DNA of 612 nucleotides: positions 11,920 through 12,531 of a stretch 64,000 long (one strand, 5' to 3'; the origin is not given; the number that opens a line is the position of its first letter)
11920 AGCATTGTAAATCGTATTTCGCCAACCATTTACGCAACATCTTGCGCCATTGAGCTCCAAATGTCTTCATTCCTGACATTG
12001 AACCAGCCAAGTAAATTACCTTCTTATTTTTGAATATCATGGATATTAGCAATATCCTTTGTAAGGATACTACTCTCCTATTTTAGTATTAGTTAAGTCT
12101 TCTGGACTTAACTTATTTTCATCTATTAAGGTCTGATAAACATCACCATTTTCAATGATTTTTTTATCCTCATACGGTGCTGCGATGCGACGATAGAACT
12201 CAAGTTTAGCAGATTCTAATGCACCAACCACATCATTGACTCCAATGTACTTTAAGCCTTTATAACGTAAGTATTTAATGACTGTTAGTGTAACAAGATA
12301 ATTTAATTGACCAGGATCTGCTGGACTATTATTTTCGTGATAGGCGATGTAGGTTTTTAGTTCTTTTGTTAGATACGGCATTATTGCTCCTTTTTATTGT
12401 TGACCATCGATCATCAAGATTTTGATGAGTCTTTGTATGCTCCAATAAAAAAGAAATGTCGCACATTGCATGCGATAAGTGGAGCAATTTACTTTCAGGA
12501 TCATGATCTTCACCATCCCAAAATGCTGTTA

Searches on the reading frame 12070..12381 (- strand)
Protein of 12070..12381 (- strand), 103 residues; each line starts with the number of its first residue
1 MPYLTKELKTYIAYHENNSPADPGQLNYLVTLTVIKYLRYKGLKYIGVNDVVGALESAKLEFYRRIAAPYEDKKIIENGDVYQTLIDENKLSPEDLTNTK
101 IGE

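Call 91: search_protein_families(library=pfam, proteins=[window:12070-12381:-], max_evalue=0.01)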
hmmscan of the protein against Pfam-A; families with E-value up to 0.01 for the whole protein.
window:12070-12381:- (103 aa): 1 family
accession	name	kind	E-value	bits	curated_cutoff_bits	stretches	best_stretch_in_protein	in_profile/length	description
PF21840.1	DUF6899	-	3.4e-21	76.1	27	1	1-81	1-85/85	Domain of unknown function (DUF6899)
